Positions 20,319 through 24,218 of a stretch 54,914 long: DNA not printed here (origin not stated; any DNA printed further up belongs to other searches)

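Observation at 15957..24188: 2743-aa cysteine-rich giant surface protein with a recurring C-x6-C loop motif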

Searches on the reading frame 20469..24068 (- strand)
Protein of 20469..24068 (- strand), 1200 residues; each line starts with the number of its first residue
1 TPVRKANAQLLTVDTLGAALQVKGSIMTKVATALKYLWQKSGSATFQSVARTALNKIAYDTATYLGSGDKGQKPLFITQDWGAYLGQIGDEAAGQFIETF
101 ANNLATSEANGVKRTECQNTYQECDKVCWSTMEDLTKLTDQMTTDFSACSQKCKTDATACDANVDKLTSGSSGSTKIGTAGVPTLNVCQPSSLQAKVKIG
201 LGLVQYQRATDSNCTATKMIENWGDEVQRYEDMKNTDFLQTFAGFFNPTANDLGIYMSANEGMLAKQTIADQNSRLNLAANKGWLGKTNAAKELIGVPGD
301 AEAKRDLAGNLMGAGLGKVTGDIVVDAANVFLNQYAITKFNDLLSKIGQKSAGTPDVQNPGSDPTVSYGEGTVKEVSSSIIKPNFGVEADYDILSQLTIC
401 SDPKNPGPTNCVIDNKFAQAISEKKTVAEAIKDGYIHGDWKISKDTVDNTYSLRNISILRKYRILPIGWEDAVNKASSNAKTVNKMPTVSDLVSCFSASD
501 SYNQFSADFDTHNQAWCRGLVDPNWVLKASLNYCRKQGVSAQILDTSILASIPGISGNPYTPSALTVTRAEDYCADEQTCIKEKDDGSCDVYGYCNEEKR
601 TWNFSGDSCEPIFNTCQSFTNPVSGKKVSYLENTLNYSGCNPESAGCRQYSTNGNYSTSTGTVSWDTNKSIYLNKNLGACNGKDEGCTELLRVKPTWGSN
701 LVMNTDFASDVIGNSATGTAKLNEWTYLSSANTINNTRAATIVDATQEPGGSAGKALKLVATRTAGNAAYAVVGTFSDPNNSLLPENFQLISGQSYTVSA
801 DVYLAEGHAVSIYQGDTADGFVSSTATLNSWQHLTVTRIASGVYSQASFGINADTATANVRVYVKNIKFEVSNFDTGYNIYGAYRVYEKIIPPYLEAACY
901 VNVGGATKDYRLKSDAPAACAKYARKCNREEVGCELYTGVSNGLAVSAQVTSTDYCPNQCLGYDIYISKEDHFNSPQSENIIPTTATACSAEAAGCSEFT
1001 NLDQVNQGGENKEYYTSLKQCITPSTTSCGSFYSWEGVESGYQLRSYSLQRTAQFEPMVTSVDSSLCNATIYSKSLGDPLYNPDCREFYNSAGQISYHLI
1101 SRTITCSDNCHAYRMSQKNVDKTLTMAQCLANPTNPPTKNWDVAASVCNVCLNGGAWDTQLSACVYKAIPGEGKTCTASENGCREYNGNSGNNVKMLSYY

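Call 30: predict_structure(alignment_id=A1)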
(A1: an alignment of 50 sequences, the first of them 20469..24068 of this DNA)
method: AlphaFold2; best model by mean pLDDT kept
length: 1200 residues; sequences in the alignment: 50
mean_pLDDT: 63.0   pTM: 0.32
mean pLDDT of the five models: 63.0, 60.6, 58.5, 56.6, 56.1
residues with pLDDT >= 90: 153; 70-90: 386; 50-70: 234; < 50: 427
segments of 3 or more residues with pLDDT < 50: 1-42, 72-74, 92-94, 98-110, 167-214, 247-250, 252-268, 270-295, 297-303, 306-328, 342-391, 403-405, 531-540, 555-558, 569-578, 580-583, 587-623, 625-638, 678-698, 883-889, 924-969, 980-985, 1187-1195, 1198-1200
pLDDT, mean of each block of 10 residues (from residue 1): 26 35 43 46 51 61 57 53 53 49 44 65 83 62 78 80 56 29 23 28 26 48 54 58 51 46 45 43 37 42 46 40 46 51 44 33 32 40 33 59 54 76 84 85 79 82 82 80 73 85 81 81 81 42 51 51 49 44 47 34 30 33 39 39 61 75 73 55 36 43 86 83 87 87 90 91 88 91 79 83 95 88 94 90 78 91 93 76 43 73 66 72 41 32 33 28 32 64 53 82 78 88 91 82 88 91 86 70 88 91 91 89 84 79 88 88 91 85 58 45
secondary structure, 60 per line:
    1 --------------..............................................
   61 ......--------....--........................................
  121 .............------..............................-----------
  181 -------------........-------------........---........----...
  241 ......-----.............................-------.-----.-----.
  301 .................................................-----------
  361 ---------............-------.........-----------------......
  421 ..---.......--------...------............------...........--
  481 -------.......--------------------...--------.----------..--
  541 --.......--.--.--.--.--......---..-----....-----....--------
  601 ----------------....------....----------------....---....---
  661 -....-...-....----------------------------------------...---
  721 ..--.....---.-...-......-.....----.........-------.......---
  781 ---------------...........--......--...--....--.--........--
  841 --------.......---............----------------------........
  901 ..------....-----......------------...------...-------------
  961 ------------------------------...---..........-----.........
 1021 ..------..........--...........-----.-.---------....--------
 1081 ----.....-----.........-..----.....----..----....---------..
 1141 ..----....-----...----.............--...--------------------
elements in order (helices of 4 or more, strands of 3 or more residues): H15-66 H75-78 H81-133 H140-169 H194-201 H215-222 H226-233 H238-246 H252-280 H300-349 H370-381 H389-397 H415-422 H427-432 E441-443 E450-452 H453-461 H468-478 H489-494 E543-549 E564-569 E580-583 E589-592 E617-620 E627-630 E647-650 E654-657 E662-665 E671-674 E715-717 E725-729 E739-744 H746-750 E755-763 E771-777 E796-806 E809-814 E822-825 E831-838 E849-855 E859-870 H893-899 E900-902 E909-912 H918-923 E936-938 E945-947 E997-1001 H1002-1006 E1012-1022 E1029-1038 E1041-1051 H1069-1072 E1085-1089 E1095-1099 E1111-1115 H1126-1129 E1139-1142 E1147-1150 E1156-1158 E1163-1175

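Call 35: fold_search(model_id=the predicted structure, library=pdb)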
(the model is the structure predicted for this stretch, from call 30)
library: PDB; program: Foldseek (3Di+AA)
matches with E <= 10: 642; with E <= 0.001: 82
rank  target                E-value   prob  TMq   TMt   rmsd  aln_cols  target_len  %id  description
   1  3jxs_A                1.8e-06  1.00  0.11  0.65   4.6       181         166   15  Crystal structure of XG34, an evolved xyloglucan binding CBM (released 2009-10-27)
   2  2y6j                  2.9e-06  1.00  0.11  0.64   4.9       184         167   16  X-2 engineered mutated CBM4-2 Carbohydrate Binding Module from a Thermostable Rhodothermus marinus Xylanase (released 2012-03-07)
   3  9b45_1                3.3e-06  1.00  0.10  0.23   6.1       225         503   16  Pseudomonas phage Pa193 baseplate complex and tail fiber (released 2024-10-16)
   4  2y64_A                4.0e-06  1.00  0.11  0.64   4.5       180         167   14  Xylopentaose binding mutated (X-2 L110F) CBM4-2 Carbohydrate Binding Module from a Thermostable Rhodothermus marinus X (released 2012-03-07)
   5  8a28_A                5.0e-06  1.00  0.09  0.26   7.3       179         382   19  Structure of the astacin zymogen of LAST-MAM from Limulus polyphemus (released 2022-10-19)
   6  2zew_A                6.2e-06  1.00  0.09  0.55   6.2       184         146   15  Family 16 Cabohydrate Binding Domain Module 1 (released 2008-03-04)
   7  4d0q                  8.1e-06  1.00  0.10  0.57   5.5       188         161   15  Hyaluronan Binding Module of the Streptococcal Pneumoniae Hyaluronate Lyase (released 2014-08-06)
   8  2zey_A                8.1e-06  1.00  0.09  0.52   6.4       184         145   15  Family 16 carbohydrate binding module (released 2008-03-04)
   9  8xmz_A                9.6e-06  1.00  0.10  0.62   4.7       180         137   15  Crystal structure of a novel porphyran-binding carbohydrate binding module (released 2024-01-17)
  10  9cyn_A                1.2e-05  1.00  0.10  0.43   7.7       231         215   14  Flagellar filament sheath protein FlaA1 (released 2026-03-18)
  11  8ic1_A                1.3e-05  1.00  0.10  0.24   4.6       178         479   13  endo-alpha-D-arabinanase EndoMA1 D51N mutant from Microbacterium arabinogalactanolyticum in complex with arabinooligos (released 2023-08-16)
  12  2zex_A                1.6e-05  1.00  0.09  0.54   6.2       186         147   16  Family 16 carbohydrate binding module (released 2008-03-04)
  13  3oeb_A                1.6e-05  1.00  0.09  0.54   6.2       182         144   16  Crystal structure of the Q121E mutant of C.polysaccharolyticus CBM16-1 bound to mannopentaose (released 2010-08-25)
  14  2xom_A                2.0e-05  1.00  0.10  0.66   5.0       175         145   10  Atomic resolution structure of TmCBM61 in complex with beta-1,4- galactotriose (released 2010-09-08)
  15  2zey_B                2.0e-05  1.00  0.09  0.56   5.9       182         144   15  Family 16 carbohydrate binding module (released 2008-03-04)
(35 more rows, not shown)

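Call 55: search_protein_representatives(protein=window:20469-24068:-)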
Query: 1200 residues. Proteins with E-value up to 0.001 (for the whole library): 1356; up to 1e-10: 1261; up to 1e-30: 1088. The best 150 are listed.
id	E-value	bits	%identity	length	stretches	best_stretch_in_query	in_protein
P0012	0.0e+00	1654.7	63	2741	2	25-1200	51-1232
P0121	0.0e+00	1617.7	62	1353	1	2-1199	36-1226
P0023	0.0e+00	1439.3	55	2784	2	1-1200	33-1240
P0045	0.0e+00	1351.3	54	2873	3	14-1118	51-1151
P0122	0.0e+00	1332.4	53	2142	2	146-1200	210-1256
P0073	0.0e+00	1261.0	52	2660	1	22-1199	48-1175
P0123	0.0e+00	1232.8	48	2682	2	25-1197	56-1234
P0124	0.0e+00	1206.0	49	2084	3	357-1200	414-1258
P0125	0.0e+00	1197.2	49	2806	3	347-1198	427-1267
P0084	0.0e+00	1191.4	49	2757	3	151-1199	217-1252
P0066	0.0e+00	1173.9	48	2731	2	4-1199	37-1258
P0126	0.0e+00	1144.7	48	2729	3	16-1123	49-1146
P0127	0.0e+00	1091.8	45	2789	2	7-1200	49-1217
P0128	0.0e+00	1018.8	47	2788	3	117-1198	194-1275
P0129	0.0e+00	1015.8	46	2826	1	2-1197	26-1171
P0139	4.5e-252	856.1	40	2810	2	125-1199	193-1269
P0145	5.0e-242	822.8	41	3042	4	361-1199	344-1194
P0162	5.0e-218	743.3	40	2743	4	562-1197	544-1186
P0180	6.8e-208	709.7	38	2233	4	781-1197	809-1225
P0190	4.6e-203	693.7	38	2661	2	560-1197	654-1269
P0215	7.3e-194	663.3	37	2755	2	159-1195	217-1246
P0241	8.4e-184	630.0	38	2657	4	566-1122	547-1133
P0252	8.5e-180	616.7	41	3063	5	182-660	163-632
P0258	7.7e-178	610.2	35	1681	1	38-1197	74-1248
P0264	2.0e-175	602.2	39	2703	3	180-710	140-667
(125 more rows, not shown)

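Call 73: find_encoding_contigs(protein=P0215, flank=10000, max_places=1)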
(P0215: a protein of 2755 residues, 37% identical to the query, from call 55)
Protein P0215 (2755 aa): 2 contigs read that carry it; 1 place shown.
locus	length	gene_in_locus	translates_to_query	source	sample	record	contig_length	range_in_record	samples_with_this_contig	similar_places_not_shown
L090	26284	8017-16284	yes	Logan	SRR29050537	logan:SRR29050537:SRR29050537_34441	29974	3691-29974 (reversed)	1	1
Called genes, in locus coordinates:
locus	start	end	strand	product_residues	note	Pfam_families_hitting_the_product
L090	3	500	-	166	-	?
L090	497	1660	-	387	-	PF01855:POR_N, PF17147:PFOR_II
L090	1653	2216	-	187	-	PF01558:POR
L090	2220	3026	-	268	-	PF13462:Thioredoxin_4, PF01323:DSBA (faint)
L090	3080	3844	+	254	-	PF03372:Exo_endo_phos, PF14529:Exo_endo_phos_2 (weak)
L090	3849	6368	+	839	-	PF00133:tRNA-synt_1, PF09334:tRNA-synt_1g, PF13603:tRNA-synt_1_2, PF00133:tRNA-synt_1, PF08264:Anticodon_1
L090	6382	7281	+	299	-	PF00398:RrnaAD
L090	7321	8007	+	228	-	PF18884:TSP3_bac (weak)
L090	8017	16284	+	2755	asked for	PF02018:CBM_4_9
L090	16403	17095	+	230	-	-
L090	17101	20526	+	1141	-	PF19590:TrbL_3 (weak)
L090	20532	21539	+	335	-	-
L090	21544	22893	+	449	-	-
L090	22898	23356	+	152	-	PF12666:PrgI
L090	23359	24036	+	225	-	PF26593:TraC-like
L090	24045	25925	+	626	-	PF01935:DUF87 (weak), PF12846:AAA_10 (faint), PF19044:P-loop_TraG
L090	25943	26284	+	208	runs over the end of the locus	-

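Call 74: find_encoding_contigs(protein=P0145, flank=10000, max_places=1)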
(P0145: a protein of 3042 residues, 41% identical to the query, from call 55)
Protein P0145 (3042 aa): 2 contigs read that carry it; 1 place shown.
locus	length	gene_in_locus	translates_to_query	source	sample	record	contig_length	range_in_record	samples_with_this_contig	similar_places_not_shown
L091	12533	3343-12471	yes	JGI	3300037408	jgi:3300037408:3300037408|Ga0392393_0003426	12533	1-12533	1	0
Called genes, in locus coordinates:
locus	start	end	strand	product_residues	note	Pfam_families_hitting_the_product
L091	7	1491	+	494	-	PF13603:tRNA-synt_1_2, PF00133:tRNA-synt_1, PF08264:Anticodon_1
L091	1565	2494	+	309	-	PF00398:RrnaAD, PF01135:PCMT (weak), PF13649:Methyltransf_25 (weak)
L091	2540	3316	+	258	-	-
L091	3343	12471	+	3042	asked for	-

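Call 75: search_protein_families(library=pfam, proteins=[L090:17101-20526:+, L090:17101-18400:+, L090:16403-17095:+, L090:25943-26284:+], max_evalue=10)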
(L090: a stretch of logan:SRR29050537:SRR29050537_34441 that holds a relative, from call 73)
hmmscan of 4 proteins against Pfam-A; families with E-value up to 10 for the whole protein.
L090:17101-20526:+ (1141 aa): 2 families
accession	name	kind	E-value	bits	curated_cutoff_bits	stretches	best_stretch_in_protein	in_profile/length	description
PF00103.25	Hormone_1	-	0.054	13.7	22.7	1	1055-1129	127-201/215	Somatotropin hormone family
PF09336.16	Vps4_C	-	0.11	12.9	21.3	1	1028-1064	8-43/61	Vps4 C terminal oligomerisation domain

L090:17101-18400:+ (433 aa): 1 family
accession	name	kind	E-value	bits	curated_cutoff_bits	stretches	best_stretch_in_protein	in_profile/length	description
PF17410.7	Stevor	-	0.62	10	25.4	1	167-234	194-261/275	Subtelomeric Variable Open Reading frame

L090:16403-17095:+ (230 aa): 0 families

L090:25943-26284:+ (114 aa): 0 families

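Call 83: list_cluster_members(proteins=[P0258, P0215, P0139, P0145, P0252, P0180, P0190, P0241, P0162, P0264])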
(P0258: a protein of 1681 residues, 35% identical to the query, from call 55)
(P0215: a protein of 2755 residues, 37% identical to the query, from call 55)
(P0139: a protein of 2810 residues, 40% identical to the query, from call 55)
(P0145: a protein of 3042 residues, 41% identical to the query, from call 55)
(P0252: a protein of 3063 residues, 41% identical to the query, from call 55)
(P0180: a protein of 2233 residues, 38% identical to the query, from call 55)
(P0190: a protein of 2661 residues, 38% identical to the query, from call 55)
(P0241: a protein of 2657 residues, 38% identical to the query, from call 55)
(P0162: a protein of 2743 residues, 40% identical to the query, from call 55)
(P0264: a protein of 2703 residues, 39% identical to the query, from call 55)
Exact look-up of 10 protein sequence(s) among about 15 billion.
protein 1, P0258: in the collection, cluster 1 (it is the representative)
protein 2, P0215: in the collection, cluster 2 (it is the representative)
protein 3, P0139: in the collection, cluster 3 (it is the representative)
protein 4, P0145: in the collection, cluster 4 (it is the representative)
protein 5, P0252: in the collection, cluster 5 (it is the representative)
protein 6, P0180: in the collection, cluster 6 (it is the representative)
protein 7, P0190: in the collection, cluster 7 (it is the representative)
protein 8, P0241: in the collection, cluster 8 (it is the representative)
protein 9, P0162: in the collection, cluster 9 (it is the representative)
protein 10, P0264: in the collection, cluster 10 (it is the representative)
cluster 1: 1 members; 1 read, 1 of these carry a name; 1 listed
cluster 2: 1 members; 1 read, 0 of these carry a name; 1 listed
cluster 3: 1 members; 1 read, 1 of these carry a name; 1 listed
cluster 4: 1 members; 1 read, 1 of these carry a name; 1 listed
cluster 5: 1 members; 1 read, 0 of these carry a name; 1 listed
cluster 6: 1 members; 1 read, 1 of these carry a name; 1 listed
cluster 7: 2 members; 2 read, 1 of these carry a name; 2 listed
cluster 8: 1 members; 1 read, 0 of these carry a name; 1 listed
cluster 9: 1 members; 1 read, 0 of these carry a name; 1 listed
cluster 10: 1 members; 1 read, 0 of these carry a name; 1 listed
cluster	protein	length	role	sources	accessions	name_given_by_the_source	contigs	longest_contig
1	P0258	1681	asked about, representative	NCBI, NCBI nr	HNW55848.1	MAG TPA: hypothetical protein PKN62_02110, partial [bacterium] | hypothetical protein [bacterium]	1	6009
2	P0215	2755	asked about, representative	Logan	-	-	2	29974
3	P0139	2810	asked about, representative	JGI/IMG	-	hypothetical protein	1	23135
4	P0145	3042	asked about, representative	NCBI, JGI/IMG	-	hypothetical protein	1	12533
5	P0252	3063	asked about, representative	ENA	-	-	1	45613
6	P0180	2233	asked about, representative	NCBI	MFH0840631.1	MAG: hypothetical protein V1865_01420, partial [bacterium]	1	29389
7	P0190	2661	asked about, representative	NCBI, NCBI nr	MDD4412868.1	MAG: hypothetical protein PHR00_04465, partial [Patescibacteria group bacterium] | hypothetical protein [Patescibacteria group bacterium]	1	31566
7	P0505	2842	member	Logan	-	-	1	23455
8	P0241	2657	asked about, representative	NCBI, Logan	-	-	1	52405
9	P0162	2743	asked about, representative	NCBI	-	-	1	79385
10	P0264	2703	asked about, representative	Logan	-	-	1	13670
